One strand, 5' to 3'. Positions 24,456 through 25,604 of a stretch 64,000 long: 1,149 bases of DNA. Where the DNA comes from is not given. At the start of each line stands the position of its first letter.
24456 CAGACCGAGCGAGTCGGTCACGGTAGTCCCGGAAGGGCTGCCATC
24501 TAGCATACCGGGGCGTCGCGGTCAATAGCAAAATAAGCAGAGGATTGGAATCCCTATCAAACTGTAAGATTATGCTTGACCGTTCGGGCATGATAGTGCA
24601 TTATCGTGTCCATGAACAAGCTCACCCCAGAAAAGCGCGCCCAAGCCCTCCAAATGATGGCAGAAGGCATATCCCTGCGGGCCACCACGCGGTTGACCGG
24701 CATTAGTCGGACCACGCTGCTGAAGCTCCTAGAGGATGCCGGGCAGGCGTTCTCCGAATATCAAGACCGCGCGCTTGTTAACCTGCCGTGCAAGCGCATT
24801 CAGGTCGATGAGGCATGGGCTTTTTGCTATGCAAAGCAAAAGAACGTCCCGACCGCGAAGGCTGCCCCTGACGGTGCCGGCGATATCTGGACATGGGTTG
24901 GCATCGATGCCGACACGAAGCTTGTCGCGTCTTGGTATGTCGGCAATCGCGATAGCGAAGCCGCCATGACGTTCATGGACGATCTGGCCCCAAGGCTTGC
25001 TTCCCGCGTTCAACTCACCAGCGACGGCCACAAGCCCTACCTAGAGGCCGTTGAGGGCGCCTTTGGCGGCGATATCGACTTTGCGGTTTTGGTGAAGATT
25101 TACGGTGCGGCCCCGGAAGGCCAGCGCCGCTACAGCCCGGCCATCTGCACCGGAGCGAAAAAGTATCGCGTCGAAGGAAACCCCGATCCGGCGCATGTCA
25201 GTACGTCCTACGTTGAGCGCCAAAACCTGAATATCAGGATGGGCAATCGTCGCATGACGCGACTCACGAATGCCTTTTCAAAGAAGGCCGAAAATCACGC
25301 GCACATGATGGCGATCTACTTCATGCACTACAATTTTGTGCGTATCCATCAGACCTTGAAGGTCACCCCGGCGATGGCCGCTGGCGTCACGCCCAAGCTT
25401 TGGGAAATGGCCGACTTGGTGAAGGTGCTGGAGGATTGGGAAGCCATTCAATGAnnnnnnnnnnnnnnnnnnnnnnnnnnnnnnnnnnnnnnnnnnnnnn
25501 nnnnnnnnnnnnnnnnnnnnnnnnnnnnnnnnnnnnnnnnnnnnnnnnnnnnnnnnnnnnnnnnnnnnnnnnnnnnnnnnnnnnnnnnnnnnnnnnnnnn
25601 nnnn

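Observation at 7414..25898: Two related IS1/IS1595-superfamily elements each carry a conserved small arginine-rich accessory ORF plus cargo genes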

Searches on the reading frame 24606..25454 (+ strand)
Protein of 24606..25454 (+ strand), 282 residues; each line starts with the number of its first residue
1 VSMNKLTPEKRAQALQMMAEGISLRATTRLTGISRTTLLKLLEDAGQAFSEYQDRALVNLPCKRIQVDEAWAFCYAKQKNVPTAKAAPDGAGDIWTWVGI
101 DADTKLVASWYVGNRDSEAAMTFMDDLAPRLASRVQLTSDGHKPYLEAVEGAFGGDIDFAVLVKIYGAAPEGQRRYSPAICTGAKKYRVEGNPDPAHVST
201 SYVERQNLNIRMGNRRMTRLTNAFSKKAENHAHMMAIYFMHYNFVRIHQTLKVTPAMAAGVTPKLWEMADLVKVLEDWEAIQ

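Call 6: search_protein_families(library=pfam, proteins=[window:24606-25454:+], max_evalue=0.1)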
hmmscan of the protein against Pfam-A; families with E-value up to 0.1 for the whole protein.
window:24606-25454:+ (282 aa): 6 families
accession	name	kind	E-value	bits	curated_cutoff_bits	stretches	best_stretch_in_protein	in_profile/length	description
PF03400.19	DDE_Tnp_IS1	-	6.5e-06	27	24.1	1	199-240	85-126/131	IS1 transposase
PF02796.21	HTH_7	-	1.2e-05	25.7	23.8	1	5-44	5-44/45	Helix-turn-helix domain of resolvase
PF13384.12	HTH_23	-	0.00018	21.7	24.6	1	8-40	4-36/50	Homeodomain-like domain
PF13518.12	HTH_28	-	0.0011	19.5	25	1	10-40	1-31/52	Helix-turn-helix domain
PF13551.12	HTH_29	-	0.0055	17.2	28.1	1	11-43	1-34/64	Winged helix-turn helix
PF13610.12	DDE_Tnp_IS240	-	0.013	16.1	27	1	96-150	20-75/139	DDE domain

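Call 7: search_protein_families(library=ncbifam, proteins=[window:24606-25454:+], max_evalue=0.1)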
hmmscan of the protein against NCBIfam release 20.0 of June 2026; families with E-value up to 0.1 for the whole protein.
window:24606-25454:+ (282 aa): 3 families
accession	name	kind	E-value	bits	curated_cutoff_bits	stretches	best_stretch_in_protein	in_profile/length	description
NF033558.1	transpos_IS1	equivalog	2.2e-15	57.1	100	1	7-150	41-168/199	IS1 family transposase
NF033587.1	transpos_IS6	equivalog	3.8e-06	26.7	125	1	94-150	84-141/202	IS6 family transposase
NF033577.2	transpos_IS481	equivalog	0.0003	20.4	224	0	224-257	248-282/284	IS481 family transposase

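Call 9: search_dna_similar(query=window:24606-25454:+, collection=plasmids, mode=protein, max_rows=25)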
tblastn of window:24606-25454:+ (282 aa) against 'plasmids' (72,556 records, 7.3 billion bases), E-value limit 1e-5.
Records with a match: 19; places in all: 20; records where one place covers at least 80% of the query: 10.
Best place of each record, by identity: 60-80% 4; <60% 15.
By first word of the organism name: Mesorhizobium 6; Deinococcus 4; Methylocapsa 1; Acidiphilium 1; Hoeflea 1; Sphingomonas 1; Bosea 1; Acaryochloris 1; Methylobacterium 1; Spirosoma 1; and 1 more.
By predicted mobility (MOB-suite, as given by PLSDB): non-mobilizable 18; conjugative 1.
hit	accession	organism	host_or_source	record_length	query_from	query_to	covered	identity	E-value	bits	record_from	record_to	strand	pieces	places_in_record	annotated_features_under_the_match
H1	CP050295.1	Mesorhizobium loti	Oxytropis kamtschatica,cell ...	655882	3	280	99%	65.6%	4e-121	388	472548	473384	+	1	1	IS1 family transposase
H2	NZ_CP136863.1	Methylocapsa polymorpha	Shagnum peat sample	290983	3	280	99%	63.1%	8e-114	367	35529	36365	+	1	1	helix-turn-helix domain-containing protein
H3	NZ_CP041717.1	Acidiphilium multivorum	Cell culture,activated sludge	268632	1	276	98%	57.2%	8e-106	344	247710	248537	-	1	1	IS1 family transposase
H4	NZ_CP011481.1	Hoeflea sp. IMCC20628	-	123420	4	276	97%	57.3%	3e-103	336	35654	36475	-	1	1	IS1 family transposase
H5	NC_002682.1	Mesorhizobium japonicum MAFF 303099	-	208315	45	208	58%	56.2%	2e-48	179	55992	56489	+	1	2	none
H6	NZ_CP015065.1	Mesorhizobium ciceri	Astragalus pelecinus,Pure Sample,Plant ...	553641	128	280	54%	58.4%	2e-39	188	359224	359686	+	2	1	none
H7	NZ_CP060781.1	Sphingomonas daechungensis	single bacterial strain,sediment of a ...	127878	3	282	99%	30.4%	2e-31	130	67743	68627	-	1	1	IS1 family transposase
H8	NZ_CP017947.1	Bosea sp. Tri-49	Oxytropis triphylla,cell culture,root ...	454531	172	279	38%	62.2%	2e-34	138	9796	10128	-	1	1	none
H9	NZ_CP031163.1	Deinococcus wulumuqiensis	cell culture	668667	4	272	95%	24.0%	5e-8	61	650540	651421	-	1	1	IS1 family transposase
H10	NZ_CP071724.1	Acaryochloris sp. 'Moss Beach'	culture,intertidal zone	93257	4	273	96%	23.2%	5e-7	58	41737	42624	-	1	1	hypothetical protein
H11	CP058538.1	Deinococcus sp. D7000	seawater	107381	15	270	91%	23.9%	9e-7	57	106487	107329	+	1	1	hypothetical protein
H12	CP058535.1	Deinococcus sp. D7000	seawater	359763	15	270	91%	23.9%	9e-7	57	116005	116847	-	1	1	hypothetical protein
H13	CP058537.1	Deinococcus sp. D7000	seawater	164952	15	270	91%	23.9%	1e-6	57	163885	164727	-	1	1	hypothetical protein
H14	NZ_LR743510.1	Methylobacterium bullatum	-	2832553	189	276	31%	60.2%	4e-28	120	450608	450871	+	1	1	none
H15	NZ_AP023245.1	Mesorhizobium sp. 113-3-3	Lotus japonicus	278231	137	260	44%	41.4%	3e-17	89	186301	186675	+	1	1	hypothetical protein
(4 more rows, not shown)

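Call 10: get_annotated_region(hit=H1, flank=3000)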
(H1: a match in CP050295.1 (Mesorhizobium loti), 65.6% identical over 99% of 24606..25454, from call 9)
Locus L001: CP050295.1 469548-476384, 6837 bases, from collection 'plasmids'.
description: Mesorhizobium loti strain 582 plasmid p_1, complete sequence
organism: Mesorhizobium loti (NCBI taxid 381)
taxonomy: Bacteria; Pseudomonadota; Alphaproteobacteria; Hyphomicrobiales; Phyllobacteriaceae; Mesorhizobium; Mesorhizobium loti
host: -; source: Oxytropis kamtschatica,cell culture,root nodule; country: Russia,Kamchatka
typing (MOB-suite, as given by PLSDB): non-mobilizable; mating-pair formation MPF_T
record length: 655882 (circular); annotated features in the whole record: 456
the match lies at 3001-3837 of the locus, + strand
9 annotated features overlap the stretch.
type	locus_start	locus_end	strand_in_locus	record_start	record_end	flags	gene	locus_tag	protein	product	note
CDS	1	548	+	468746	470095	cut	hemN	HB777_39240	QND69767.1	oxygen-independent coproporphyrinogen III oxidase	-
CDS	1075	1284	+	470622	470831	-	-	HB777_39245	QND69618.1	histone H1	-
CDS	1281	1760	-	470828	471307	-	-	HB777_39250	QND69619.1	hypothetical protein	-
CDS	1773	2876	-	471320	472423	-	-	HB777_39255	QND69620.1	helix-turn-helix domain-containing protein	-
CDS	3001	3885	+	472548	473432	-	-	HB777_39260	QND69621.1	IS1 family transposase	-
CDS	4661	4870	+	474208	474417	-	-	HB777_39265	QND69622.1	hypothetical protein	-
CDS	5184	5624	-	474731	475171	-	-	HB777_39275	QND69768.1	hypothetical protein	-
CDS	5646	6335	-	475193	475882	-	-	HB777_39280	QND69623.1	DsbA family protein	-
CDS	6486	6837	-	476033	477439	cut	-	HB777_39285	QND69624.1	dicarboxylate/amino acid:cation symporter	-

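Call 11: get_annotated_region(hit=H2, flank=3000)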
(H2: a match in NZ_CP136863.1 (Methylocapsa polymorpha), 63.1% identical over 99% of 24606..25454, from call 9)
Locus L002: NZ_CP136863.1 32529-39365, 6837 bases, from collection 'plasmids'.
description: Methylocapsa polymorpha strain RX1 plasmid pRX1, complete sequence
organism: Methylocapsa polymorpha (NCBI taxid 3080828)
taxonomy: Bacteria; Pseudomonadota; Alphaproteobacteria; Hyphomicrobiales; Beijerinckiaceae; Methylocapsa; Methylocapsa polymorpha
host: -; source: Shagnum peat sample; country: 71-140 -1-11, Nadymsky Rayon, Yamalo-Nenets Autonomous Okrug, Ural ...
typing (MOB-suite, as given by PLSDB): non-mobilizable
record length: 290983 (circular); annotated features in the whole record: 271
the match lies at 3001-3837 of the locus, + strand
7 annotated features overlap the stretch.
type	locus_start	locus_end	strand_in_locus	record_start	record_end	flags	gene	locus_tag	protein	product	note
CDS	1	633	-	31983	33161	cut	-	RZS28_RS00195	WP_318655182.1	Shedu immune nuclease family protein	-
CDS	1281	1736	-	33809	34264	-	-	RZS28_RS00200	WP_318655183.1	hypothetical protein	-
CDS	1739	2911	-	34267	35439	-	-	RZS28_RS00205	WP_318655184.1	helix-turn-helix domain-containing protein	-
CDS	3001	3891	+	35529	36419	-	-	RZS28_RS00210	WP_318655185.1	helix-turn-helix domain-containing protein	-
CDS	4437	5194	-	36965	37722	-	-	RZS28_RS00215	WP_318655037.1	IS5 family transposase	-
CDS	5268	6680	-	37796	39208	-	-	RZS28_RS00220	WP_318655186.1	UvrD-helicase domain-containing protein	-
CDS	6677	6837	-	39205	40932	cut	-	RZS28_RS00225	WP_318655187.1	AAA family ATPase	-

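Call 12: get_annotated_region(hit=H3, flank=3000)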
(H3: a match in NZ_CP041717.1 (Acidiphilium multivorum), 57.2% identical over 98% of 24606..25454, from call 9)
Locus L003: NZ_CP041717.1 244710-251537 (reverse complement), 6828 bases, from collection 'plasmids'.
description: Acidiphilium multivorum strain JZ-6 plasmid unnamed1, complete sequence
organism: Acidiphilium multivorum (NCBI taxid 62140)
taxonomy: Bacteria; Pseudomonadota; Alphaproteobacteria; Rhodospirillales; Acetobacteraceae; Acidiphilium; Acidiphilium multivorum
host: -; source: Cell culture,activated sludge; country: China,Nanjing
typing (MOB-suite, as given by PLSDB): non-mobilizable; mating-pair formation MPF_I
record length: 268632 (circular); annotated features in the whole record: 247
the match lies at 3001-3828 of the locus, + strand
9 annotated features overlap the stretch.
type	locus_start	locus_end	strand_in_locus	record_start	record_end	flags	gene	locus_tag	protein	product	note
CDS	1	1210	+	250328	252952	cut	-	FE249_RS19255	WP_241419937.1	sigma factor-like helix-turn-helix DNA-binding protein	GO:0006352 - DNA-templated transcription initiation [Evidence IEA]; GO:0006355 - regulation of DNA-templated ...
CDS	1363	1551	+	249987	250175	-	-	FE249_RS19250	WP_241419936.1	hypothetical protein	-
CDS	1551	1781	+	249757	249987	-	-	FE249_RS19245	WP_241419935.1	hypothetical protein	-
CDS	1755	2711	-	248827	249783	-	-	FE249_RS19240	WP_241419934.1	hypothetical protein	-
CDS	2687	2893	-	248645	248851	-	-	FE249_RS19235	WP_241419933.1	hypothetical protein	-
CDS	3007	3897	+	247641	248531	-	-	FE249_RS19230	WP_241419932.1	IS1 family transposase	-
CDS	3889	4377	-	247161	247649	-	-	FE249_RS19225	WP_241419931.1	RES domain-containing protein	-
CDS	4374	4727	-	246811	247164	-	-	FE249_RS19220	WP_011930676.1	MbcA/ParS/Xre antitoxin family protein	-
CDS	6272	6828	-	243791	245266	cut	-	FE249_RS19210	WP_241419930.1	AAA family ATPase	-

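Call 13: get_annotated_region(hit=H4, flank=3000)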
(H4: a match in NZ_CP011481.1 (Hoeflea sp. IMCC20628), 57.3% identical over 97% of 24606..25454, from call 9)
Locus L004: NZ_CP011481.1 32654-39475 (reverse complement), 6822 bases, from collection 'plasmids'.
description: Hoeflea sp. IMCC20628 plasmid unnamed, complete sequence
organism: Hoeflea sp. IMCC20628 (NCBI taxid 1620421)
taxonomy: Bacteria; Pseudomonadota; Alphaproteobacteria; Hyphomicrobiales; Rhizobiaceae; Hoeflea; Hoeflea sp. IMCC20628
host: -; source: -; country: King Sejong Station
typing (MOB-suite, as given by PLSDB): non-mobilizable; replicon rep_cluster_623
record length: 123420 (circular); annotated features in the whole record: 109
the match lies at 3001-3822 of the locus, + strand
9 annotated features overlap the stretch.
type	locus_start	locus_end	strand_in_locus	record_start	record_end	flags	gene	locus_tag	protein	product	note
CDS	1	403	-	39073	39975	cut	-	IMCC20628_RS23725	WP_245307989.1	EamA family transporter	-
CDS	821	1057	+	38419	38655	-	-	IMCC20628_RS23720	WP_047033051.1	hypothetical protein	-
CDS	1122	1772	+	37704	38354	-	-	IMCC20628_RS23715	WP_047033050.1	hypothetical protein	-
CDS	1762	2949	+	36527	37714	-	-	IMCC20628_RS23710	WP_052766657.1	XRE family transcriptional regulator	-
CDS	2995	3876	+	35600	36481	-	-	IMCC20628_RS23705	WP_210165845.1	IS1 family transposase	-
CDS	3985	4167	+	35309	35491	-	-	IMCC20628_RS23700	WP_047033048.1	hypothetical protein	-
CDS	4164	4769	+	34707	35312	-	-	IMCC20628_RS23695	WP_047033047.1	hypothetical protein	-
CDS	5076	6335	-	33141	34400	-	-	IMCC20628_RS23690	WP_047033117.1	APC family permease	-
CDS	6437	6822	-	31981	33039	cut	-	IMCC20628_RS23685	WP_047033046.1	YncE family protein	-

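Call 17: find_related_loci(query=A1, collection=genome_contigs, flank=6000)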
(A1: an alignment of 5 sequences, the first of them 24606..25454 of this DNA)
Query A1 (282 aa) in genome_contigs; peptide patterns used: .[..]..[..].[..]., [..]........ (x = any residue, [..] = any of these).
600 stretches matched a pattern (row limit reached: there are more); 587 encode a relative of the query (tblastn E <= 1e-3); the best 80 are kept; 80 distinct loci.
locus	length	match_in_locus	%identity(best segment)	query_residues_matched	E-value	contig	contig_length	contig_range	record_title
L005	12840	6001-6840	89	1-280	9e-176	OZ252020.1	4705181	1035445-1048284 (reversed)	MAG: Micropepsaceae bacterium isolate 538059a7-acac-4e6d-9530-fab91652936d genome assembly, chromosome: 1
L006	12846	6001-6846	86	1-282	3e-171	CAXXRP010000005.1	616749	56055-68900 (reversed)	MAG: Rhodospirillaceae bacterium isolate a46d0196-8eb6-4494-93ff-a1a98756ea8d genome assembly, contig: contig_5, whole g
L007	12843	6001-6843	85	1-280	4e-167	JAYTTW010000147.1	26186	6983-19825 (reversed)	MAG: Hyphomicrobiales bacterium isolate GFS_5459 GFS_5459_146, whole genome shotgun sequence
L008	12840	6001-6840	70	3-282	6e-136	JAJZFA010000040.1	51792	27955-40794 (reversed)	MAG: Proteobacteria bacterium isolate LL2.bin68 NODE_485_length_51792_cov_16.4889, whole genome shotgun sequence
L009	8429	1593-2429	70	3-282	6e-136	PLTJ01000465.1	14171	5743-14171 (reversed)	MAG: Acetobacteraceae bacterium isolate bog_930 73.20120700_S1D.208_contig_126869, whole genome shotgun sequence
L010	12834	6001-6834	69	3-280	4e-134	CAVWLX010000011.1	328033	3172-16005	MAG: uncultured Alphaproteobacteria bacterium isolate MFD04434.bin.1.35 genome assembly, contig: contig_25504, whole gen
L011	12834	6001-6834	69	2-279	9e-134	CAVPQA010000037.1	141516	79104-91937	MAG: uncultured Alphaproteobacteria bacterium isolate MFD00008.bin.2.118 genome assembly, contig: contig_81027, whole ge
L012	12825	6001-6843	70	1-282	1e-133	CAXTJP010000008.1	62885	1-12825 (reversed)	MAG TPA_asm: uncultured Acetobacteraceae bacterium isolate public_ERR4179389_metawrap_bin.4 genome assembly, contig: pub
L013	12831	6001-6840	69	3-282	5e-133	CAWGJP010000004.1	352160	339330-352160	MAG: uncultured Alphaproteobacteria bacterium isolate MFD02671.bin.1.117 genome assembly, contig: contig_20867, whole ge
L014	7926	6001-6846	68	1-281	2e-131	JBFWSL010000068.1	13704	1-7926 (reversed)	MAG: Hyphomicrobiales bacterium isolate CA_2019_TPBF_229 NODE_19409_length_13704_cov_4.455844_TPBF, whole genome shotgun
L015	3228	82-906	68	3-276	6e-135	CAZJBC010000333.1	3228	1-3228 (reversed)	MAG TPA_asm: uncultured Brevundimonas sp. isolate binchicken_co50_330 genome assembly, contig: NODE_50939_length_3228_co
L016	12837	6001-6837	67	3-280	1e-126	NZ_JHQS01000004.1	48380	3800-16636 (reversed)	Mesorhizobium amorphae strain CCBAU 01570 scaffold5, whole genome shotgun sequence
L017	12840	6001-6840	69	3-282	3e-126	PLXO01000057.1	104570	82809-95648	MAG: Acetobacteraceae bacterium isolate palsa_925 73.20120700_P3D.41_contig_10747, whole genome shotgun sequence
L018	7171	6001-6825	65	2-276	1e-124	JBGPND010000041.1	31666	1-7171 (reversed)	MAG: Acetobacteraceae bacterium isolate OBJ_0618_7090110_222 k141_9588304_length_31666_cov_23.2588, whole genome shotgun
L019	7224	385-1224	64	3-282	1e-123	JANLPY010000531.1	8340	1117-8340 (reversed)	MAG: Hyphomicrobiaceae bacterium isolate OTE_38_metabat_276 OTE_38_k141_2594980, whole genome shotgun sequence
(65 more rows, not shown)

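Call 18: find_related_loci(query=A1, collection=viral_contigs, flank=6000)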
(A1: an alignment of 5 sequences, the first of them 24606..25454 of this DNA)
Query A1 (282 aa) in viral_contigs; peptide patterns used: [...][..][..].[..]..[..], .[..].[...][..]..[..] (x = any residue, [..] = any of these).
165 stretches matched a pattern; 105 encode a relative of the query (tblastn E <= 1e-3); the best 80 are kept; 80 distinct loci.
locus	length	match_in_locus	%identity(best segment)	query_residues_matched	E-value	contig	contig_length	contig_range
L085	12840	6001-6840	91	1-280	1e-180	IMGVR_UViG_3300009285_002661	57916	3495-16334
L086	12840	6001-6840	68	1-279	8e-133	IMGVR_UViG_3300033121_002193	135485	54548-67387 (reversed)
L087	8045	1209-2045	61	1-279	1e-119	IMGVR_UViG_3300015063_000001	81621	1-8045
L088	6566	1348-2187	65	3-282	4e-119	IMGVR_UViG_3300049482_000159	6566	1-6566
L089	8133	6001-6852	62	2-282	6e-119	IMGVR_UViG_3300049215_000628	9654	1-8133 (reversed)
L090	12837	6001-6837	61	1-279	8e-118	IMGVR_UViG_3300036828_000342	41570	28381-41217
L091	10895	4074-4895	60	3-276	4e-117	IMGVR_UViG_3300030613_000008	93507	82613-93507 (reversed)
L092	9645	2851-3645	63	3-267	7e-117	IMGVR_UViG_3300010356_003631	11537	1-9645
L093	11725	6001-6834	62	3-279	2e-116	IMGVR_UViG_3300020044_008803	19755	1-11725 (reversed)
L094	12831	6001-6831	60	3-276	2e-115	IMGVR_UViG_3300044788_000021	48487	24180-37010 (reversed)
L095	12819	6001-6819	60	3-275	2e-115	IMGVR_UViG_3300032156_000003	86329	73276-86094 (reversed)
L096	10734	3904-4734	61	3-276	5e-114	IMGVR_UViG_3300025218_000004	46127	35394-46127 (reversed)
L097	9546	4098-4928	60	1-277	2e-113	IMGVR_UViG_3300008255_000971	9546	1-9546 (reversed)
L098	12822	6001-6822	62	1-275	1e-113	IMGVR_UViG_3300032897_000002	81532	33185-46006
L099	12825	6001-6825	60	3-277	4e-113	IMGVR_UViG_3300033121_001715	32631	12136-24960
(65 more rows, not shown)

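Call 70: search_protein_families(library=phrogs, proteins=[window:24606-25454:+], max_evalue=0.01)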
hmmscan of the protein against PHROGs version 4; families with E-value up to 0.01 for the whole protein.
window:24606-25454:+ (282 aa): 1 family
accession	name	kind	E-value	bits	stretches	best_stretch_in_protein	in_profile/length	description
phrog_720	-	integration and excision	0.00086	20.7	0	200-239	80-119/125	transposase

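Call 75: search_protein_families(library=pfam, alignment_id=A4, max_evalue=0.0001)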
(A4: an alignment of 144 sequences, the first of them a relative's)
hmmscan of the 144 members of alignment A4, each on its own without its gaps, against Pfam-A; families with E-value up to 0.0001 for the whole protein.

A. member 1, L086:2408-4507:+ (700 aa): 4 families
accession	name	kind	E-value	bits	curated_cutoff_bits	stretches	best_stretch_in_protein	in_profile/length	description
PF02384.22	N6_Mtase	-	2.4e-33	116.2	20.4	1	317-631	4-268/311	N-6 DNA Methylase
PF13588.12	HSDR_N_2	-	2.9e-27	95.4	25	1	71-178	1-110/110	Type I restriction enzyme R protein N terminus (HSDR_N)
PF07669.17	Eco57I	-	3.6e-13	50.4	25.3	1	408-574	3-170/171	Eco57I restriction-modification methylase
PF01170.24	UPF0020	-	2.6e-05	24.4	22.3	0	349-423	21-94/197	RMKL-like, methyltransferase domain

B. families by the number of members that match (of 144 scanned): 65 families (the first 25 are shown)
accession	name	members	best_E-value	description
PF01381.28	HTH_3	23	9.2e-15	Helix-turn-helix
PF06114.19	Peptidase_M78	20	1.2e-24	IrrE N-terminal-like domain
PF13560.12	HTH_31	15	1e-11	Helix-turn-helix domain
PF10546.14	P63C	8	5.6e-29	P63C domain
PF12844.13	HTH_19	7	3e-07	Helix-turn-helix domain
PF01555.25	N6_N4_Mtase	6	2.7e-47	DNA methylase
PF01972.22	SDH_protease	5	1.8e-15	ClpP-like SDH-type serine proteinase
PF13401.12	AAA_22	5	7.7e-13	AAA domain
PF25145.1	NfeD1b_N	5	1e-07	NfeD1b, N-terminal domain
PF20703.3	nSTAND1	4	7.2e-13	Novel STAND NTPase 1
PF00004.35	AAA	4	2.5e-09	ATPase family associated with various cellular activities (AAA)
PF13191.12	AAA_16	4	2.8e-08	AAA ATPase domain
PF13443.12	HTH_26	3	1.1e-05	Cro/C1-type HTH DNA-binding domain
PF13614.12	AAA_31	2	6.2e-24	AAA domain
PF12686.12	DUF3800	2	8.5e-21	Protein of unknown function (DUF3800)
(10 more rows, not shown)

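Call 76: search_protein_families(library=padloc, alignment_id=A4, max_evalue=0.00001)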
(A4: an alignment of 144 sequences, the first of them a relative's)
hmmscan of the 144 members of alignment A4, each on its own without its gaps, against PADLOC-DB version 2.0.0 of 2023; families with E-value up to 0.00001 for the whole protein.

A. member 1, L086:2408-4507:+ (700 aa): 32 families (the best 25 are shown)
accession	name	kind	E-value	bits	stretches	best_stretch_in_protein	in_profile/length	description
PDLC03034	MTase_I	-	0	1100.4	2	22-649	8-647/672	Type I methyltransferase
PDLC03318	MTase_II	-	2.3e-67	225.9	1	151-630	146-669/723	Type II methyltransferase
PDLC03018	MTase_I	-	6.9e-46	155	2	58-501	11-480/749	Type I methyltransferase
PDLC03021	MTase_I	-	4.6e-45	152.4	2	277-448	103-268/491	Type I methyltransferase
PDLC04134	mad2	-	4.2e-43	145.9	1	72-622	5-472/492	mads_2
PDLC03030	MTase_I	-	3.1e-37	126.3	1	64-600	43-591/670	Type I methyltransferase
PDLC03026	MTase_I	-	8e-30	102.4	2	232-403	30-208/487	Type I methyltransferase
PDLC03218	MTase_II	-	6.6e-29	98.9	1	228-591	146-482/532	Type II methyltransferase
PDLC03025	MTase_I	-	8.7e-23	78.8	2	282-389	105-215/569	Type I methyltransferase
PDLC03317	MTase_II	-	5.8e-21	72.5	2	268-441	229-412/831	Type II methyltransferase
PDLC03031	MTase_I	-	1.6e-19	67.7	2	291-395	134-244/834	Type I methyltransferase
PDLC03022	MTase_I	-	5.9e-17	59.3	1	477-590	296-406/857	Type I methyltransferase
PDLC03311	MTase_II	-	3.8e-16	56.8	1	479-590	100-208/464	Type II methyltransferase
PDLC03357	MTase_II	-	1.9e-14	50.9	1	472-592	214-336/620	Type II methyltransferase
PDLC03036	MTase_I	-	1.6e-13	48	1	480-591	327-432/635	Type I methyltransferase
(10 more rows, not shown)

B. families by the number of members that match (of 144 scanned): 380 families (the first 25 are shown)
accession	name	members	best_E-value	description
PDLC03982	PD-Lambda-2_B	16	1.4e-49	-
PDLC03952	RmrA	11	3.2e-191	-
PDLC03949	RmrA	11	1.4e-150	-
PDLC03946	RmrA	11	5.7e-127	-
PDLC03956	RmrA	11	2.7e-122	-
PDLC03951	RmrA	11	1.2e-121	-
PDLC03948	RmrA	11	9.8e-119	-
PDLC03947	RmrA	11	1.1e-109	-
PDLC03954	RmrA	11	5.7e-86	-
PDLC03944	RmrA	11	1.2e-85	-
PDLC03950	RmrA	11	4.3e-72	-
PDLC03955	RmrA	11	6e-72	-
PDLC03945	RmrA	11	6.7e-61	-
PDLC03943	RmrA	11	6e-53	-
PDLC03953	RmrA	11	4.9e-48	-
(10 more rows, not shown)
